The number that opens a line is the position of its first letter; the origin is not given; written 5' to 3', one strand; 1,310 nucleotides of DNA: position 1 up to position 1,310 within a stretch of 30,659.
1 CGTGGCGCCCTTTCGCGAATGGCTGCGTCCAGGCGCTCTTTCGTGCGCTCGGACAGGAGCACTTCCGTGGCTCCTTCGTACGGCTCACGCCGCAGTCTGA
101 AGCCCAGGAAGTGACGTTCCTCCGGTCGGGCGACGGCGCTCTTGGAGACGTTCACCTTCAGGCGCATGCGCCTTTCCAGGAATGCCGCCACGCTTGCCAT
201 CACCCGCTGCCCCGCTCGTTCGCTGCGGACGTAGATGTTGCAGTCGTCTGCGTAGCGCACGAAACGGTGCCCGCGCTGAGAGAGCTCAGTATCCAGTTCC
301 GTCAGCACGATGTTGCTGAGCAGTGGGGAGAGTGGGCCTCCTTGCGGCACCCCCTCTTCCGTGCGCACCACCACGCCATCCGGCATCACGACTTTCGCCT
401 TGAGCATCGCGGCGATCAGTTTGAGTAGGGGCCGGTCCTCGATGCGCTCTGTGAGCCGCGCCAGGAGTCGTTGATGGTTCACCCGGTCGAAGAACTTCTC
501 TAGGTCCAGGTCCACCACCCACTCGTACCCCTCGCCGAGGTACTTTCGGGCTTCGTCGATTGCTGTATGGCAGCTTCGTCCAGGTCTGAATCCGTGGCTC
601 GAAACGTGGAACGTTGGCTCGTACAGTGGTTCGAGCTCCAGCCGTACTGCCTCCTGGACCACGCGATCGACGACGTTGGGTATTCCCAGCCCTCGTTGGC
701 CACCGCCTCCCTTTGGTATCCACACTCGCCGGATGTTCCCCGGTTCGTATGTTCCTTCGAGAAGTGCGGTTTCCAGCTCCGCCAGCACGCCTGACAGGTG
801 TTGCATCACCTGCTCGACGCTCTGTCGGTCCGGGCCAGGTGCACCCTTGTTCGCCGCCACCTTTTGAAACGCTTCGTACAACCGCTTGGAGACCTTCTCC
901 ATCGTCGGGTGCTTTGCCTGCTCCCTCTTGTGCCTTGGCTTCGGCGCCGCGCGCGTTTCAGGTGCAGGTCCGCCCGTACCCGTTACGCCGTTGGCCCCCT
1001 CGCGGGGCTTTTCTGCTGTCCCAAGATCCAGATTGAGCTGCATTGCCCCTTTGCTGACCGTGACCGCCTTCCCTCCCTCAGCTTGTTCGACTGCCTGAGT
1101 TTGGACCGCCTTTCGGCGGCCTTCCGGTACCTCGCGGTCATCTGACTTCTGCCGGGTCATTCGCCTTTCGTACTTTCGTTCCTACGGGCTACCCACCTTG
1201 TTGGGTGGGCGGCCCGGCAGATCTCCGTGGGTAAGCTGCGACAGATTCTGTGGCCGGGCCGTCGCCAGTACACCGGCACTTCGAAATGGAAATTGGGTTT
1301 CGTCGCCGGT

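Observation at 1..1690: Group II intron (IIC-like) inserted immediately after a palindromic repeat hairpin downstream of the lysozyme gene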

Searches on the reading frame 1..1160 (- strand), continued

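Call 32: find_encoding_contigs(protein=P0077, flank=1500, max_places=10)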
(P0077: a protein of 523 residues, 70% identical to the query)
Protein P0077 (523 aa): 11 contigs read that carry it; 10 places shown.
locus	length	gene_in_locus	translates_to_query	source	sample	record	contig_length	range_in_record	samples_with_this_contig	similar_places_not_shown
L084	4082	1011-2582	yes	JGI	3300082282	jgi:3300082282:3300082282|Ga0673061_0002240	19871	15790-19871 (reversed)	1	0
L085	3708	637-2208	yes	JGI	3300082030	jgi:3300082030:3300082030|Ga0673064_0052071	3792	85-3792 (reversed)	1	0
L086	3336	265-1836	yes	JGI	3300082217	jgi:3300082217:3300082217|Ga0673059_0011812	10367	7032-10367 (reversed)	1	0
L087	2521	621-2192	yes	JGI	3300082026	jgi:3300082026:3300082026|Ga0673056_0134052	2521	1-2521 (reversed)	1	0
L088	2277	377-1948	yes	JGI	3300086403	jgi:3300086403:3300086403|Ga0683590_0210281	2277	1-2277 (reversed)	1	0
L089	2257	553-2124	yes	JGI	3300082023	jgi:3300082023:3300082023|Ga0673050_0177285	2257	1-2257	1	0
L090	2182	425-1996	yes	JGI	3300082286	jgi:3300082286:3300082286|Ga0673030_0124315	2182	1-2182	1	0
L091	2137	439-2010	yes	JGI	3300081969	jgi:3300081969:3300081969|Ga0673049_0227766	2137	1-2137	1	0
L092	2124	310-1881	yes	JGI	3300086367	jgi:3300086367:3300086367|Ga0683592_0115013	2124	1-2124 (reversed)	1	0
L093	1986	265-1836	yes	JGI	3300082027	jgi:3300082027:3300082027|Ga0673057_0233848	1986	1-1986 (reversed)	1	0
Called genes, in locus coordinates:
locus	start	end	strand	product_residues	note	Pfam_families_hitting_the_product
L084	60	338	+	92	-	-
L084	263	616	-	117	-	PF00491:Arginase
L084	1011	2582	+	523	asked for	PF00078:RVT_1, PF08388:GIIM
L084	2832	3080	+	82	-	-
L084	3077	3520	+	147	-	PF01850:PIN (weak)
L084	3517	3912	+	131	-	-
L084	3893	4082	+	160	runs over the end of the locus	PF01850:PIN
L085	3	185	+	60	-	?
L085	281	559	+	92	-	-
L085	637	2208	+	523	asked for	PF00078:RVT_1, PF08388:GIIM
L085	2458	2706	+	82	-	-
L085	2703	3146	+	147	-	PF01850:PIN (weak)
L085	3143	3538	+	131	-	-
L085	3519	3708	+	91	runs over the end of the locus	?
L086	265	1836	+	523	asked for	PF00078:RVT_1, PF08388:GIIM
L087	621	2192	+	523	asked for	PF00078:RVT_1, PF08388:GIIM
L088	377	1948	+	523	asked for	PF00078:RVT_1, PF08388:GIIM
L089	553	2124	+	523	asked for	PF00078:RVT_1, PF08388:GIIM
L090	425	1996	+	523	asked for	PF00078:RVT_1, PF08388:GIIM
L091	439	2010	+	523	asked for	PF00078:RVT_1, PF08388:GIIM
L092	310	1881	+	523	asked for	PF00078:RVT_1, PF08388:GIIM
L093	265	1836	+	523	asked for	PF00078:RVT_1, PF08388:GIIM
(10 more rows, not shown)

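Call 33: find_encoding_contigs(protein=P0027, flank=1500, max_places=4)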
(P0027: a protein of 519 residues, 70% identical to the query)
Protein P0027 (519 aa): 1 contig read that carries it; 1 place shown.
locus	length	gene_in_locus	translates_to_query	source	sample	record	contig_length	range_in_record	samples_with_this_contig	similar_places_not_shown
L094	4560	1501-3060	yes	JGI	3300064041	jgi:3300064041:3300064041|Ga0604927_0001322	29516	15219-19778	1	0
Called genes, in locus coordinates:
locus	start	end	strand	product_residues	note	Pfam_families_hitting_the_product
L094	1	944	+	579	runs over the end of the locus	PF07690:MFS_1, PF00854:PTR2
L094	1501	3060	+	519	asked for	PF00078:RVT_1, PF08388:GIIM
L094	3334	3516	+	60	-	-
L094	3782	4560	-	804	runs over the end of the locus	PF13360:PQQ_2 (weak), PF13570:Beta-prop_ACSF4, PF13360:PQQ_2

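Call 34: find_encoding_contigs(protein=P0034, flank=1500, max_places=4)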
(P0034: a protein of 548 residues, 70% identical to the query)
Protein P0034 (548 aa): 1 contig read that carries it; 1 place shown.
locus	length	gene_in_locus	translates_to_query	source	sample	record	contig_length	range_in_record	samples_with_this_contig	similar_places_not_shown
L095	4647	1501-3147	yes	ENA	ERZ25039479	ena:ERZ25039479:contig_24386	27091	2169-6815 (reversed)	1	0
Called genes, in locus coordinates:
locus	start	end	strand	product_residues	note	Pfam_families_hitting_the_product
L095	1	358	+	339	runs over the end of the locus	-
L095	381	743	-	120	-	PF01242:PTPS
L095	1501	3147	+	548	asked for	PF00078:RVT_1, PF08388:GIIM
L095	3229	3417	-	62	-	PF04325:DUF465 (weak)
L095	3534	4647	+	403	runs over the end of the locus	-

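Call 35: find_encoding_contigs(protein=P0118, flank=1500, max_places=4)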
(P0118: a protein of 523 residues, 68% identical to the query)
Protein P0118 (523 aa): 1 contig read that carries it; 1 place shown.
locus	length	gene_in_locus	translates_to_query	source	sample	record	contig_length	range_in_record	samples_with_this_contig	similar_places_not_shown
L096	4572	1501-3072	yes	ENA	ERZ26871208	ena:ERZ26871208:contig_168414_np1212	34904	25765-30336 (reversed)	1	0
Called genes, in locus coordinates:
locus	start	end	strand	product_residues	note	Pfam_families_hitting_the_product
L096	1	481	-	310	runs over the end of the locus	-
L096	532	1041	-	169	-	PF05635:23S_rRNA_IVP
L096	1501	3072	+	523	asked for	PF00078:RVT_1, PF08388:GIIM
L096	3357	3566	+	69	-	-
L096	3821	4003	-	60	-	-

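Call 36: find_encoding_contigs(protein=P0008, flank=1500, max_places=4)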
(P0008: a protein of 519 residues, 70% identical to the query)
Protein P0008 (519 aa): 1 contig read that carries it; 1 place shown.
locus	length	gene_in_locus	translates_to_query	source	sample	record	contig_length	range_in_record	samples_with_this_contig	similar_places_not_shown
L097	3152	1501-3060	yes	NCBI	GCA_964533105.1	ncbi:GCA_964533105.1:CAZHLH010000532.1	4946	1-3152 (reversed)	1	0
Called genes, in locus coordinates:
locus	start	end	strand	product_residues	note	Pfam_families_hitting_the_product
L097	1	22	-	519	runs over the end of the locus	PF01609:DDE_Tnp_1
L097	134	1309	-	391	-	-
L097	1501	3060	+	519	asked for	PF00078:RVT_1, PF08388:GIIM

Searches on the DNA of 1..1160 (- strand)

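Call 19: search_rna_families(sources=[L001, L002, L003, L004, L005, L006, L007, L008, L009, L010, L011, L014, L015, L016, L020, L025], threshold=gathering, show_alignments=0)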
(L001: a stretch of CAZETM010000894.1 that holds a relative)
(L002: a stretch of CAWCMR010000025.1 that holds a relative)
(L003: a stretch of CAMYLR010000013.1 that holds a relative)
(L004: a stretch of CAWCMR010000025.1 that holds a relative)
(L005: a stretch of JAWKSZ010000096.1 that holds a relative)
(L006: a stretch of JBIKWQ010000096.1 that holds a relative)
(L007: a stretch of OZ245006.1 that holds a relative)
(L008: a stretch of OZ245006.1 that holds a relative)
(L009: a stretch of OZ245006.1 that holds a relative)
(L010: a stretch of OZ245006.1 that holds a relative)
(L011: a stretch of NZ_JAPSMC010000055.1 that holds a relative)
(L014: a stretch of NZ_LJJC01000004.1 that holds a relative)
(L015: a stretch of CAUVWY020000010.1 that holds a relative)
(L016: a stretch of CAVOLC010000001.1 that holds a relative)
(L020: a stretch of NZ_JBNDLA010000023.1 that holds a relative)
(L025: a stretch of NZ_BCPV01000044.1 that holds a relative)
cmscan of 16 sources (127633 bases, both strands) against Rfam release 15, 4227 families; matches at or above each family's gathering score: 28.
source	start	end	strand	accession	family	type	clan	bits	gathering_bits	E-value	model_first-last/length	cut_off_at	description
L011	3493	3666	+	RF02001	group-II-D1D4-3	Intron;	CL00102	145.8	32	5e-30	1-170/170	no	Group II catalytic intron D1-D4-3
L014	3517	3690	+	RF02001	group-II-D1D4-3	Intron;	CL00102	145.5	32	6e-30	1-170/170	no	Group II catalytic intron D1-D4-3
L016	3533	3703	+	RF02001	group-II-D1D4-3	Intron;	CL00102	131.3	32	1.7e-26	1-170/170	no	Group II catalytic intron D1-D4-3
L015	3444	3615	+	RF02001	group-II-D1D4-3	Intron;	CL00102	127.4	32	1.5e-25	1-170/170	no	Group II catalytic intron D1-D4-3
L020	3470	3639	+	RF02001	group-II-D1D4-3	Intron;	CL00102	126.4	32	2.5e-25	1-170/170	no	Group II catalytic intron D1-D4-3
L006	3655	3829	+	RF02001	group-II-D1D4-3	Intron;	CL00102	86.9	32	1e-15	1-170/170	no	Group II catalytic intron D1-D4-3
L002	3745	3915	+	RF02001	group-II-D1D4-3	Intron;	CL00102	79.7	32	5.4e-14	1-170/170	no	Group II catalytic intron D1-D4-3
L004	3745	3915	+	RF02001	group-II-D1D4-3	Intron;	CL00102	79.7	32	5.4e-14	1-170/170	no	Group II catalytic intron D1-D4-3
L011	3707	3790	+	RF01998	group-II-D1D4-1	Intron;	CL00102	76.2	35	1.2e-11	1-84/84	no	Group II catalytic intron D1-D4-1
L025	108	192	+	RF01998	group-II-D1D4-1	Intron;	CL00102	76.1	35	1.3e-11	1-84/84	no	Group II catalytic intron D1-D4-1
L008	2056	2226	-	RF02001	group-II-D1D4-3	Intron;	CL00102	73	32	2.4e-12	1-170/170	no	Group II catalytic intron D1-D4-3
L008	5121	5291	+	RF02001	group-II-D1D4-3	Intron;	CL00102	73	32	2.4e-12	1-170/170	no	Group II catalytic intron D1-D4-3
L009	3663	3833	+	RF02001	group-II-D1D4-3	Intron;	CL00102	73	32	2.4e-12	1-170/170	no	Group II catalytic intron D1-D4-3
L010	3663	3833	+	RF02001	group-II-D1D4-3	Intron;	CL00102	73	32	2.4e-12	1-170/170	no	Group II catalytic intron D1-D4-3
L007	3663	3833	+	RF02001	group-II-D1D4-3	Intron;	CL00102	71.2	32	6.3e-12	1-170/170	no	Group II catalytic intron D1-D4-3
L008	2816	2986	+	RF02001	group-II-D1D4-3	Intron;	CL00102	71.2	32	6.3e-12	1-170/170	no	Group II catalytic intron D1-D4-3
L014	3731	3816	+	RF01998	group-II-D1D4-1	Intron;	CL00102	69.7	35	3.6e-10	1-84/84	no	Group II catalytic intron D1-D4-1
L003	296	464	+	RF02001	group-II-D1D4-3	Intron;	CL00102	69.6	32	1.6e-11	1-170/170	no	Group II catalytic intron D1-D4-3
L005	3674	3842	+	RF02001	group-II-D1D4-3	Intron;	CL00102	63.8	32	4e-10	1-170/170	no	Group II catalytic intron D1-D4-3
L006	5534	5607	+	RF00029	Intron_gpII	Intron;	-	50.1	40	1.5e-06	1-77/77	no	Group II catalytic intron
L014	5259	5329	+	RF00029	Intron_gpII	Intron;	-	47.3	40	7.2e-06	1-77/77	no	Group II catalytic intron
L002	5606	5679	+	RF00029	Intron_gpII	Intron;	-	46.6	40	1e-05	1-77/77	no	Group II catalytic intron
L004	5606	5679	+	RF00029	Intron_gpII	Intron;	-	46.6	40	1e-05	1-77/77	no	Group II catalytic intron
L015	5249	5321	+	RF00029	Intron_gpII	Intron;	-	46.1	40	1.4e-05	1-77/77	no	Group II catalytic intron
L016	3743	3819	+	RF01998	group-II-D1D4-1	Intron;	CL00102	44.9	35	0.00014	1-84/84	no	Group II catalytic intron D1-D4-1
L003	2122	2193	+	RF00029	Intron_gpII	Intron;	-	42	40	0.00015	1-77/77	no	Group II catalytic intron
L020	5252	5324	+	RF00029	Intron_gpII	Intron;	-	40.8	40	0.00028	1-77/77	no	Group II catalytic intron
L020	3676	3778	+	RF01998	group-II-D1D4-1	Intron;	CL00102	36.5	35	0.011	1-84/84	no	Group II catalytic intron D1-D4-1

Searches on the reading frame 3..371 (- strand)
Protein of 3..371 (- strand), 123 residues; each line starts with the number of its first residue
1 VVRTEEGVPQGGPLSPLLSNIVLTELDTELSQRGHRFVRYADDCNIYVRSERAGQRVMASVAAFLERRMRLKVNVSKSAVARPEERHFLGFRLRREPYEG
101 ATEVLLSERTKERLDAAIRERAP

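Call 21: find_homologous_proteins(query=window:3-371:-, max_evalue=1e-10)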
Query seq(123 aa) (123 aa): 4559 proteins with E <= 1e-10 among 4749 candidates; the best 120 are listed.
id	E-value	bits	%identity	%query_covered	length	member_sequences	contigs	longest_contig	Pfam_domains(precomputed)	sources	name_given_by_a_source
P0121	3.2e-56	206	80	100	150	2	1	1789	PF00078.33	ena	-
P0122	1.5e-55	204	80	100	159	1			PF00078.33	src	-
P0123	7.9e-55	202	80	96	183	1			PF00078.33,PF08388.17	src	-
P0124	1.1e-54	201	78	100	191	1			PF00078.33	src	-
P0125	5.4e-53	196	76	100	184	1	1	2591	PF00078.33,PF08388.17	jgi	jgi:hypothetical protein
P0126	1.4e-52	194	79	95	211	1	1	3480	PF00078.33,PF08388.17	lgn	-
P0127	2.5e-52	194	77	96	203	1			PF00078.33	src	-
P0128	4.9e-52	193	75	100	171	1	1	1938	PF00078.33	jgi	jgi:retron-type reverse transcriptase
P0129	7.1e-52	192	75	99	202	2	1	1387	PF00078.33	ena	-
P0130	2.1e-51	191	76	100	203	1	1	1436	PF00078.33,PF08388.17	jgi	jgi:hypothetical protein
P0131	2.4e-51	191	76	100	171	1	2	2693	PF00078.33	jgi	jgi:retron-type reverse transcriptase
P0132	2.3e-50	187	80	92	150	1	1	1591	PF00078.33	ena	-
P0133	4.6e-50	186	72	100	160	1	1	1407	PF00078.33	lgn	-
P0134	7.6e-50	186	72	100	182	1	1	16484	PF00078.33,PF08388.17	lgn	-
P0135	1.4e-48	182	72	100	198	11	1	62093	PF00078.33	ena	-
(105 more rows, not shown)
